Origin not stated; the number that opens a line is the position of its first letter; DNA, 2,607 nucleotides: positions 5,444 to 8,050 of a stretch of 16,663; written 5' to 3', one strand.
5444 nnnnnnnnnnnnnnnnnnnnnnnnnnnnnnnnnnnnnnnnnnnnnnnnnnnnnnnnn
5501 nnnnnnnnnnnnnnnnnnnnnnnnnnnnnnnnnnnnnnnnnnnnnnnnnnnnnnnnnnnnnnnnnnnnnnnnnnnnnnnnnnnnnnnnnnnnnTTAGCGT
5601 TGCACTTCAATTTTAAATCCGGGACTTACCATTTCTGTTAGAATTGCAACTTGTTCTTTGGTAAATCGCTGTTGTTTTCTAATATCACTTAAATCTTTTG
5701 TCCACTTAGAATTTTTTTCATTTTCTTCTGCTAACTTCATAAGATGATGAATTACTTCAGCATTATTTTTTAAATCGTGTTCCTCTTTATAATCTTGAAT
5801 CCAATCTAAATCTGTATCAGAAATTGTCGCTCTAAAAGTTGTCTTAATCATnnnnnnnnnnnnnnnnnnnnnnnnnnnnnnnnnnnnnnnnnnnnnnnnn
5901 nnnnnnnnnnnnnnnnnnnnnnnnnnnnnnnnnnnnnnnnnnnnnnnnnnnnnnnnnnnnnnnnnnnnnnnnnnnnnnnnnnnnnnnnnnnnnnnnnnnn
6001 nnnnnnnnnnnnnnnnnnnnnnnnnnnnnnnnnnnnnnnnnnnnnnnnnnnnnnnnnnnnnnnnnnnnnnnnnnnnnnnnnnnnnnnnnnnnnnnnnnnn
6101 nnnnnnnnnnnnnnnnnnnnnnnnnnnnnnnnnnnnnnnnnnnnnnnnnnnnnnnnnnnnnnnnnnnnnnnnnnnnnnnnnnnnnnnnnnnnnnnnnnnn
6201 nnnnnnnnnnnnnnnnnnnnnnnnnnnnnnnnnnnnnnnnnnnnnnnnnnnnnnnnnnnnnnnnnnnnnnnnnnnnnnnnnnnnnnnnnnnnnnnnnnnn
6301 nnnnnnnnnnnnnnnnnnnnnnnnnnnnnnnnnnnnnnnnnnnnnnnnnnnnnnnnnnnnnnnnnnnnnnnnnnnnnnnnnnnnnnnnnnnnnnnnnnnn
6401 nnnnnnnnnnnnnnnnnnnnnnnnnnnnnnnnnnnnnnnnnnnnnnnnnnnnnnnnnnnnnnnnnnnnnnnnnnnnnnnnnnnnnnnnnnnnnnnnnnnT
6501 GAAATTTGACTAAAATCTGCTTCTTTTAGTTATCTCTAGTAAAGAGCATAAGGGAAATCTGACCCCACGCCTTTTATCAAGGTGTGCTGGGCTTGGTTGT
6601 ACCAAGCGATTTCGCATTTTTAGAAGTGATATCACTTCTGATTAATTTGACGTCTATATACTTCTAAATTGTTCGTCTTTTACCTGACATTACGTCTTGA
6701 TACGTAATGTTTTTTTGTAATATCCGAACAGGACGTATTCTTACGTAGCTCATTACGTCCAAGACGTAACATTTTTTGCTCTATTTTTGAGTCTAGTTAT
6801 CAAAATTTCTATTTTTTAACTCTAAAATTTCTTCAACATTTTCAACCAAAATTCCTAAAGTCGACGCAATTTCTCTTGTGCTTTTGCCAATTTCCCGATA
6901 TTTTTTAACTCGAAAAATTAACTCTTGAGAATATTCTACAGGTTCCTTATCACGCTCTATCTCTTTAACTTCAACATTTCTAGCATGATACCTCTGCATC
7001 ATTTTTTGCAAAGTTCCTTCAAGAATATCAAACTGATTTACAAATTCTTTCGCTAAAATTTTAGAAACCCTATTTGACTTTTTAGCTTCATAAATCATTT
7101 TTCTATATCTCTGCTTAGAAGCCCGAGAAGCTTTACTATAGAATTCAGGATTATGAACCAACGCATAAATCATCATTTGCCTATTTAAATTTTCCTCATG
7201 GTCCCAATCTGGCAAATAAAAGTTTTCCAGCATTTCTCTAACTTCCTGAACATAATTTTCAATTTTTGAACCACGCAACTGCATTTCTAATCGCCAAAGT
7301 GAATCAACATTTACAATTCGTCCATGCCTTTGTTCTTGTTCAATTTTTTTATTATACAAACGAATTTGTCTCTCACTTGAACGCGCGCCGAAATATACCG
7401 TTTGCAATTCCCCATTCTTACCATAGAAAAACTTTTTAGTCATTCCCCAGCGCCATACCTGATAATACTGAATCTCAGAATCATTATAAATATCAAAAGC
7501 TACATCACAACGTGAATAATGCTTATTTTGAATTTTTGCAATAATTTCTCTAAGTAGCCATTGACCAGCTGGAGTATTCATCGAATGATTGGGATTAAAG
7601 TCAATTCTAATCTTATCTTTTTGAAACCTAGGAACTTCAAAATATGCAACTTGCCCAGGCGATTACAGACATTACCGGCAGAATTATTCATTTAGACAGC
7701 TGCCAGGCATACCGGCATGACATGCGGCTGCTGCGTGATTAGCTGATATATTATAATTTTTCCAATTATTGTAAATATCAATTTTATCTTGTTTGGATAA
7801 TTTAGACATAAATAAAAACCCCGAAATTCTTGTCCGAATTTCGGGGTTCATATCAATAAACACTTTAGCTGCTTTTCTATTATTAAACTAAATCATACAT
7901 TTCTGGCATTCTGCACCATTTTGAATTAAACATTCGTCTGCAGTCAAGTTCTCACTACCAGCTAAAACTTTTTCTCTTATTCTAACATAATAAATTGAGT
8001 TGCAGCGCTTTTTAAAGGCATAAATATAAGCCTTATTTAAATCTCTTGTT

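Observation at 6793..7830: Remnant of a pT181-type rolling-circle replicon inside a theta (RepA_N) plasmid, with a candidate nick-site hairpin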

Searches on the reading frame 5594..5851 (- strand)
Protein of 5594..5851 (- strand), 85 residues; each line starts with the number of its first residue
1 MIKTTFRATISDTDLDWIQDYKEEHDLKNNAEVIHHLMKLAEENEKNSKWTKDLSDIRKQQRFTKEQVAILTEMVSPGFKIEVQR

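Call 6: search_protein_families(library=pfam, proteins=[window:5594-5851:-], max_evalue=0.01)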
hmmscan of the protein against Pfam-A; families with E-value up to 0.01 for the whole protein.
window:5594-5851:- (85 aa): 1 family
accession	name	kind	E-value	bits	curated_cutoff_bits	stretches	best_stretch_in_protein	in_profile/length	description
PF16216.10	GxGYxYP_N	-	0.0064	16.7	23.9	0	11-32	39-59/72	GxGYxYP_N 1st domain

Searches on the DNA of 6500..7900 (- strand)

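Call 7: search_dna_similar(query=window:6500-7900:-, collection=plasmids, mode=near, max_rows=40)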
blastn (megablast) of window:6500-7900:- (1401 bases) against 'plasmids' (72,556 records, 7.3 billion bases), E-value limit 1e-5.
Records with a match: 16; places in all: 18; records where one place covers at least 80% of the query: 0.
Best place of each record, by identity: >=99% 11; 95-99% 5.
By first word of the organism name: Lactobacillus 16.
By predicted mobility (MOB-suite, as given by PLSDB): mobilizable 12; non-mobilizable 4.
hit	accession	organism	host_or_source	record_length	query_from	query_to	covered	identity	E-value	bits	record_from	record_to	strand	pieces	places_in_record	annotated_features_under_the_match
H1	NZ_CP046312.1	Lactobacillus crispatus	Homo sapiens,mid-vaginal ...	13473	1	1106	79%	100.0%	0e+0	2043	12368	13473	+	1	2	nrdE: class 1b ribonucleoside-diphosphate reductase subunit alpha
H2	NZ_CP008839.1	Lactobacillus gasseri DSM 14869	-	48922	1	171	12%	99.4%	2e-81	311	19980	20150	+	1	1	nrdE: class 1b ribonucleoside-diphosphate reductase subunit alpha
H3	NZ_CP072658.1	Lactobacillus gasseri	Homo sapiens,stool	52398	1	171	12%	99.4%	2e-81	311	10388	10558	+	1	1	nrdE: class 1b ribonucleoside-diphosphate reductase subunit alpha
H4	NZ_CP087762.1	Lactobacillus gasseri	Homo sapiens,Whole organism,urine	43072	1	171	12%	99.4%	2e-81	311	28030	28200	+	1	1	nrdE: class 1b ribonucleoside-diphosphate reductase subunit alpha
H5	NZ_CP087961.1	Lactobacillus gasseri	Homo sapiens,Whole organism,urine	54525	1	171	12%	99.4%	2e-81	311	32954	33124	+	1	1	nrdE: class 1b ribonucleoside-diphosphate reductase subunit alpha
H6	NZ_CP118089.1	Lactobacillus gasseri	Homo sapiens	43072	1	171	12%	99.4%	2e-81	311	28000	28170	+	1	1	nrdE: class 1b ribonucleoside-diphosphate reductase subunit alpha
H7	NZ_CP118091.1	Lactobacillus gasseri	Homo sapiens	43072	1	171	12%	99.4%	2e-81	311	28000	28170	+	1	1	nrdE: class 1b ribonucleoside-diphosphate reductase subunit alpha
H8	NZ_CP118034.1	Lactobacillus gasseri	Homo sapiens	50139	1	171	12%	99.4%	2e-81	311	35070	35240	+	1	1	nrdE: class 1b ribonucleoside-diphosphate reductase subunit alpha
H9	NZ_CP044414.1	Lactobacillus sp. JM1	strain,infant feces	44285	1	171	12%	99.4%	2e-81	311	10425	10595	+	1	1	nrdE: class 1b ribonucleoside-diphosphate reductase subunit alpha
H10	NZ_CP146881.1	Lactobacillus gasseri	Homo sapiens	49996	1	171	12%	99.4%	2e-81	311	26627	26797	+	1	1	nrdE: class 1b ribonucleoside-diphosphate reductase subunit alpha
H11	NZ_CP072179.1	Lactobacillus gasseri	Homo sapiens,stool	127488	1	143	10%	95.8%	7e-56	226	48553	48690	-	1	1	nrdE: class 1b ribonucleoside-diphosphate reductase subunit alpha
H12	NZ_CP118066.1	Lactobacillus gasseri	Homo sapiens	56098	1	143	10%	95.8%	7e-56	226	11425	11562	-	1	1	nrdE: class 1b ribonucleoside-diphosphate reductase subunit alpha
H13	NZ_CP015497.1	Lactobacillus helveticus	whole organism,Tilsit cheese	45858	45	171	9%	97.6%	1e-53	219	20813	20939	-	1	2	IS3 family transposase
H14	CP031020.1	Lactobacillus helveticus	metagenomic assembly,Natural whey ...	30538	163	248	6%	98.8%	3e-34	154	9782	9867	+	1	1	none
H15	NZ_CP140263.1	Lactobacillus kefiranofaciens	mixed culture,Kefir grains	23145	163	248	6%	98.8%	3e-34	154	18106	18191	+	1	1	none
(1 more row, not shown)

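Call 8: get_annotated_region(hit=H14, flank=4000)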
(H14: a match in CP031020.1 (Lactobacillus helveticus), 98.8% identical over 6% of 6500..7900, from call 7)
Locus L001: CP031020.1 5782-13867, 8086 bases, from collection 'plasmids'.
description: MAG: Lactobacillus helveticus isolate NWC_2_4 plasmid pNWC_2_4, complete sequence
organism: Lactobacillus helveticus (NCBI taxid 1587)
taxonomy: Bacteria; Bacillota; Bacilli; Lactobacillales; Lactobacillaceae; Lactobacillus; Lactobacillus helveticus
host: -; source: metagenomic assembly,Natural whey culture from Gruyere cheese; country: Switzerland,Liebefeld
typing (MOB-suite, as given by PLSDB): mobilizable; replicon rep_cluster_707; relaxase MOBQ
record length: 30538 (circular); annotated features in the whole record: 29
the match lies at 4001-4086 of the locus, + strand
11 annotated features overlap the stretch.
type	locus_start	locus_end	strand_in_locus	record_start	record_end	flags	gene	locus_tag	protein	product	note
CDS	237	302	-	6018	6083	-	-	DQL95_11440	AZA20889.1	hypothetical protein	-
CDS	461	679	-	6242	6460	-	-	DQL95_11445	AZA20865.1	hypothetical protein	-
CDS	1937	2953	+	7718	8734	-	-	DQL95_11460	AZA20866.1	IS30 family transposase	-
CDS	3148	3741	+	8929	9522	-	-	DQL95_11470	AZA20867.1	hypothetical protein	-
CDS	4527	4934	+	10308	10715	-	-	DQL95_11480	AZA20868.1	hypothetical protein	-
CDS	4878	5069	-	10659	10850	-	-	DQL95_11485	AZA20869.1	hypothetical protein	-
CDS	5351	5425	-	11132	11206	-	-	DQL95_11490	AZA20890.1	hypothetical protein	-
CDS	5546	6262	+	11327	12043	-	-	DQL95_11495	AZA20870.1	NADPH-dependent oxidoreductase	-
CDS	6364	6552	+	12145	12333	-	-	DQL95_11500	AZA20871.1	type I toxin-antitoxin system Fst family toxin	-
CDS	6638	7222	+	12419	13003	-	-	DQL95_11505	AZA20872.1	recombinase family protein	-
CDS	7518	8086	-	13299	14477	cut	-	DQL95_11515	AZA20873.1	IS256 family transposase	-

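Call 9: get_annotated_region(hit=H13, flank=3000)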
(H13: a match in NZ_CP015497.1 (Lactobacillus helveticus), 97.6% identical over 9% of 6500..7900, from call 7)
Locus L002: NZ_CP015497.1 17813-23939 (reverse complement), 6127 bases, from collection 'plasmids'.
description: Lactobacillus helveticus strain FAM8105 plasmid pFAM8105, complete sequence
organism: Lactobacillus helveticus (NCBI taxid 1587)
taxonomy: Bacteria; Bacillota; Bacilli; Lactobacillales; Lactobacillaceae; Lactobacillus; Lactobacillus helveticus
host: -; source: whole organism,Tilsit cheese; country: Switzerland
typing (MOB-suite, as given by PLSDB): mobilizable; replicon rep_cluster_1328,rep_cluster_1328; relaxase MOBQ
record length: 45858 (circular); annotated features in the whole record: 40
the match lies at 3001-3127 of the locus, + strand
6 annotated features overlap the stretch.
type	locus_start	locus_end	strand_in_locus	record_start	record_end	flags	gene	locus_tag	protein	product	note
CDS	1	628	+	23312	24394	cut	-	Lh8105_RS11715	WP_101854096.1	YcaO-like family protein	-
CDS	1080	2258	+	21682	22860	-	-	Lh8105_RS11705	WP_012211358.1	IS256 family transposase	-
CDS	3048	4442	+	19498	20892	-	-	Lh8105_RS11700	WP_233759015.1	IS3 family transposase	-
CDS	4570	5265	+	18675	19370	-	-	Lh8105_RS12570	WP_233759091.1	MFS transporter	GO:0055085 - transmembrane transport [Evidence IEA]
CDS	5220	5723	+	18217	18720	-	-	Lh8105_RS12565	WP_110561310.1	MFS transporter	GO:0055085 - transmembrane transport [Evidence IEA]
CDS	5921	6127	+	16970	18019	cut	-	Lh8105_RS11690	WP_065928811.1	ParM/StbA family protein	GO:0030541 - plasmid partitioning [Evidence IEA]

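Call 10: get_annotated_region(hit=H2, flank=4000)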
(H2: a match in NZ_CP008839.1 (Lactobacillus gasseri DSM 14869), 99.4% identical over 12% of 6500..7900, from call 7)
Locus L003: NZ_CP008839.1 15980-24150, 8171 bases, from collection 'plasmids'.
description: Lactobacillus gasseri DSM 14869 plasmid pEB01-1, complete sequence
organism: Lactobacillus gasseri DSM 14869 (NCBI taxid 1380360)
taxonomy: Bacteria; Bacillota; Bacilli; Lactobacillales; Lactobacillaceae; Lactobacillus; Lactobacillus gasseri; Lactobacillus gasseri DSM 14869
host: -; source: -; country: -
typing (MOB-suite, as given by PLSDB): mobilizable; replicon rep_cluster_707; relaxase MOBQ
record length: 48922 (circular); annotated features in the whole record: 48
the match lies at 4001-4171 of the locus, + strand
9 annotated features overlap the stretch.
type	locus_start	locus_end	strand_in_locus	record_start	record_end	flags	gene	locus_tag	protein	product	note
CDS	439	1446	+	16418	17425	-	nrdF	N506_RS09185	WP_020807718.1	class 1b ribonucleoside-diphosphate reductase subunit beta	GO:0009265 - 2'-deoxyribonucleotide biosynthetic process [Evidence IEA]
CDS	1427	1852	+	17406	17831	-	nrdI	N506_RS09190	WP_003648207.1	class Ib ribonucleoside-diphosphate reductase assembly flavoprotein NrdI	GO:0009263 - deoxyribonucleotide biosynthetic process [Evidence IEA]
CDS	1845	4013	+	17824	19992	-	nrdE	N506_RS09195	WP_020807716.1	class 1b ribonucleoside-diphosphate reductase subunit alpha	GO:0006260 - DNA replication [Evidence IEA]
CDS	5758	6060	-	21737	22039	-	-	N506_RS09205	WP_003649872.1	DUF5388 domain-containing protein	-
CDS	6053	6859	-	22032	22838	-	-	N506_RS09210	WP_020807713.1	AAA family ATPase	-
CDS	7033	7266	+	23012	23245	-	-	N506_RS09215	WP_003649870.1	type II toxin-antitoxin system prevent-host-death family antitoxin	GO:0008219 - cell death [Evidence IEA]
CDS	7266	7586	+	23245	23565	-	-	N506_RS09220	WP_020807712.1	type II toxin-antitoxin system RelE/ParE family toxin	GO:0030541 - plasmid partitioning [Evidence IEA]; GO:0051290 - protein heterotetramerization [Evidence IEA]; GO:0009432 ...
CDS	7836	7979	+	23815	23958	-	-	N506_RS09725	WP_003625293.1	hypothetical protein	-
CDS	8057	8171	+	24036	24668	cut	-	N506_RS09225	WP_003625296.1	hypothetical protein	-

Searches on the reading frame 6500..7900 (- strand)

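Call 37: search_protein_families(library=pfam, proteins=[L001:3703-3972:-, L002:3048-4442:+], max_evalue=0.01)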
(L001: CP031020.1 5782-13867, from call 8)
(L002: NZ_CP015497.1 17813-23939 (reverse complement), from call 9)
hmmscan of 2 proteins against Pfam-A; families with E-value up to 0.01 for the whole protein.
L001:3703-3972:- (89 aa): 2 families
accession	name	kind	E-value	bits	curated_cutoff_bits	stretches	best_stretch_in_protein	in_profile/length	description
PF13359.12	DDE_Tnp_4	-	3e-13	50.1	24.8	1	1-84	77-158/158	DDE superfamily endonuclease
PF01609.27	DDE_Tnp_1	-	1.4e-10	41.8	23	1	2-80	80-196/200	Transposase DDE domain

L002:3048-4442:+ (464 aa): 8 families
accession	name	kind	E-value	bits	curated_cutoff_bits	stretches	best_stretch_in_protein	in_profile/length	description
PF13333.12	rve_2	-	8.1e-24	84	22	1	402-459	1-56/56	Integrase core domain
PF00665.32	rve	-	1.1e-23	83.8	32.6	1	299-395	4-102/102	Integrase core domain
PF13276.12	HTH_21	-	7.2e-20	71.4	28.1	1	216-272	3-60/60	HTH-like domain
PF13683.12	rve_3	-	4.2e-10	39.7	26.5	1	383-451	1-67/67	Integrase core domain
PF13518.12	HTH_28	-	1.7e-07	31.7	25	1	63-115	1-51/52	Helix-turn-helix domain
PF13565.12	HTH_32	-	3.5e-06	27.9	33.7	0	217-259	31-73/73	Homeodomain-like domain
PF01527.26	HTH_Tnp_1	-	2.6e-05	24.8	24.1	1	58-104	6-50/75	Transposase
PF13551.12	HTH_29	-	0.0034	17.9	28.1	0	80-121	17-63/64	Winged helix-turn helix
